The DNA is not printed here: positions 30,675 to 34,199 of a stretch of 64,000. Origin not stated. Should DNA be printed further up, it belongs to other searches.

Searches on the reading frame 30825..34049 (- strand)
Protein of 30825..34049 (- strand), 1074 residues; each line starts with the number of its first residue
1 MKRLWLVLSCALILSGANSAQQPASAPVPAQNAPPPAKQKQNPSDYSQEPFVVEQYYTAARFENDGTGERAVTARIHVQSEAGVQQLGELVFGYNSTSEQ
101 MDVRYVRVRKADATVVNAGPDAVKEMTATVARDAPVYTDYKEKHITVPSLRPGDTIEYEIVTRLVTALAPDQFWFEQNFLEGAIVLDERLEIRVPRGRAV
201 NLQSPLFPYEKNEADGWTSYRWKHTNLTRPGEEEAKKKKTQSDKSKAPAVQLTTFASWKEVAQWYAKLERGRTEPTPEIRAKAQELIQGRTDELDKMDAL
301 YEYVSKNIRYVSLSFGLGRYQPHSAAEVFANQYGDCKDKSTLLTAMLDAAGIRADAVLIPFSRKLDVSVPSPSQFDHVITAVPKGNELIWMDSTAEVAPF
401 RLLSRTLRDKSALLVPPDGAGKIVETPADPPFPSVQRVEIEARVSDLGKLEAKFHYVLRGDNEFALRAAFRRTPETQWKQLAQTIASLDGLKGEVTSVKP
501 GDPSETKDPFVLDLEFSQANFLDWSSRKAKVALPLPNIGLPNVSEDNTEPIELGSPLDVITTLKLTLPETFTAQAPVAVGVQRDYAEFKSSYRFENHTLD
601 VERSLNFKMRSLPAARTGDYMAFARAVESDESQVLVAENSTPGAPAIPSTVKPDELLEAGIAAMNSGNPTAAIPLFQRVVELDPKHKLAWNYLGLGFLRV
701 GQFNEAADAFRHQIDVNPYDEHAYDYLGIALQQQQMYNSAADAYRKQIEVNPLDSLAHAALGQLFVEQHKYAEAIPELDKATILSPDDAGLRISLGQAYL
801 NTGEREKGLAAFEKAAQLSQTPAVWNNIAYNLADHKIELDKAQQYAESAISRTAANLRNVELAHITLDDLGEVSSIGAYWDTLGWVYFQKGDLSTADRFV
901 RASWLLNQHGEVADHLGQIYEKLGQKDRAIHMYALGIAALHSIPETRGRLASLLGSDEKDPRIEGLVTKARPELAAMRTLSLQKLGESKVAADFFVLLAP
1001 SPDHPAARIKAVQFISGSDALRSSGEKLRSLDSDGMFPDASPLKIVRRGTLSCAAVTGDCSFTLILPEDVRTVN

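Call 45: search_protein_families(library=pfam, proteins=[window:30825-34049:-], max_evalue=0.00001)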
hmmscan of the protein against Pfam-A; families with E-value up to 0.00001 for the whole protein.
window:30825-34049:- (1074 aa): 17 families
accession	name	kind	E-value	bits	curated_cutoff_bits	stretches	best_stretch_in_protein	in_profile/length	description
PF12969.12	DUF3857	-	2.9e-33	115.7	24.6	1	64-227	1-166/170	Domain of Unknown Function with PDB structure (DUF3857)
PF07719.23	TPR_2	-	8.1e-25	85.3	27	0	655-686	3-34/34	Tetratricopeptide repeat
PF00515.34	TPR_1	-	1.6e-20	72.4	27.8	0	660-686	8-34/34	Tetratricopeptide repeat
PF13181.12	TPR_8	-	7.5e-18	63.6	25.7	0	793-820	5-32/34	Tetratricopeptide repeat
PF13432.12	TPR_16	-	4e-16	59.6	32.7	1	657-711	1-55/65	Tetratricopeptide repeat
PF13428.12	TPR_14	-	1.2e-15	56.9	23.5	0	653-694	1-42/44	Tetratricopeptide repeat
PF13431.12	TPR_17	-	5.7e-13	48.5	24.4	0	675-706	1-32/34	Tetratricopeptide repeat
PF14559.12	TPR_19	-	1.9e-12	47.8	25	1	766-825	2-62/68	Tetratricopeptide repeat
PF01841.26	Transglut_core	-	4.3e-10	40.3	23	1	281-357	2-75/108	Transglutaminase-like superfamily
PF13176.12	TPR_7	-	5.2e-09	35.9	27.9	0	915-934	4-23/36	Tetratricopeptide repeat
PF13414.12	TPR_11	-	5.6e-09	36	26.8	0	762-803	1-42/42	TPR repeat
PF13371.12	TPR_9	-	1.8e-08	34.7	35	0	663-723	5-65/73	Tetratricopeptide repeat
PF13424.12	TPR_12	-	5.3e-08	33.4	30.1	0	659-712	9-70/77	Tetratricopeptide repeat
PF12895.13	ANAPC3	-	1.9e-07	31.7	27.2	0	734-815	2-82/82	Anaphase-promoting complex, cyclosome, subunit 3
PF13174.12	TPR_6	-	4.2e-07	30.6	26.3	0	656-685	3-32/33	Tetratricopeptide repeat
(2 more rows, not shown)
